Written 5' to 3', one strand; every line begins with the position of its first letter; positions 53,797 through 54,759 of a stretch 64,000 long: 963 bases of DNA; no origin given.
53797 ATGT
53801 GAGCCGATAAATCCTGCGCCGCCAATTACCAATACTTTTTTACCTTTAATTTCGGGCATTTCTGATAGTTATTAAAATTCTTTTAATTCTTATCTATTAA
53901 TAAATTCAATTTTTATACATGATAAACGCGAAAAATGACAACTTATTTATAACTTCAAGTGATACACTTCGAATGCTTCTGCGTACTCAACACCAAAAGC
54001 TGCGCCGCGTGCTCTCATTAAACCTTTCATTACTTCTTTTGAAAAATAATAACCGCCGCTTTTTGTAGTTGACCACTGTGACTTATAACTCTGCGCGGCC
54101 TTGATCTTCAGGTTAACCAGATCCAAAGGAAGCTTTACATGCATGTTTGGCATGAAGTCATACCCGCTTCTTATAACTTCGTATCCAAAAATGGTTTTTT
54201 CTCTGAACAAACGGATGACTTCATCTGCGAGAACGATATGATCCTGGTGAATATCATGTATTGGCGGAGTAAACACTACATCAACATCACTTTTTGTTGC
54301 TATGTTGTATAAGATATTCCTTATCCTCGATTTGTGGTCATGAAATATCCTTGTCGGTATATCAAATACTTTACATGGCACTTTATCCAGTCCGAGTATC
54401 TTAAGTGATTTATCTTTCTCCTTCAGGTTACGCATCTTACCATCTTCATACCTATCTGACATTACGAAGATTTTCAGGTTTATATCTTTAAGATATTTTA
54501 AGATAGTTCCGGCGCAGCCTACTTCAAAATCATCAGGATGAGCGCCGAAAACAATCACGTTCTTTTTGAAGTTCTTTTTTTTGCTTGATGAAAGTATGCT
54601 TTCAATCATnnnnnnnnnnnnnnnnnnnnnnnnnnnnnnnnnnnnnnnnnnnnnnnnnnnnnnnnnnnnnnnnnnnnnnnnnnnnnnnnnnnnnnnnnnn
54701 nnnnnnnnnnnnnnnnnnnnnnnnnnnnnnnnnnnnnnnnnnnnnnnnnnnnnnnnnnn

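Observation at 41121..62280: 21-kb single-strand glycan locus rich in tailoring enzymes but lacking an initiating transferase, Wzy and all but one glycosyltransferase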

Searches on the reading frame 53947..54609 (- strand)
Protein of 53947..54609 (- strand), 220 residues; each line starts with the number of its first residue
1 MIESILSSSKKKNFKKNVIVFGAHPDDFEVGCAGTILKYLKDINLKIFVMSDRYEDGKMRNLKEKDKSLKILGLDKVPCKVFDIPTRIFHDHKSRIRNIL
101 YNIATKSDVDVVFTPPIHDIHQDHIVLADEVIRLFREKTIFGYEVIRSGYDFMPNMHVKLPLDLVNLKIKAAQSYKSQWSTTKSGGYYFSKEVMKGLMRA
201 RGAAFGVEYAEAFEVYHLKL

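Call 4: search_protein_families(library=pfam, proteins=[window:53947-54609:-], max_evalue=0.01)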
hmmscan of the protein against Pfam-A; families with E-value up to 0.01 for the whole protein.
window:53947-54609:- (220 aa): 1 family
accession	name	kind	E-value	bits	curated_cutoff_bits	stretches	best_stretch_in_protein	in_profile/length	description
PF02585.22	PIG-L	-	1.1e-12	49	28.2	1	20-132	2-126/129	GlcNAc-PI de-N-acetylase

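Call 8: search_protein_families(library=ncbifam, proteins=[window:53947-54609:-], max_evalue=0.001)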
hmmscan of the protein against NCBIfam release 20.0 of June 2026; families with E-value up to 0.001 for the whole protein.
window:53947-54609:- (220 aa): 1 family
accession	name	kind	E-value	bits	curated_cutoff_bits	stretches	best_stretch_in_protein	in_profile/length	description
TIGR04001.1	thiol_BshB1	equivalog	7.4e-14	52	182.5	1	17-214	3-219/226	bacillithiol biosynthesis deacetylase BshB1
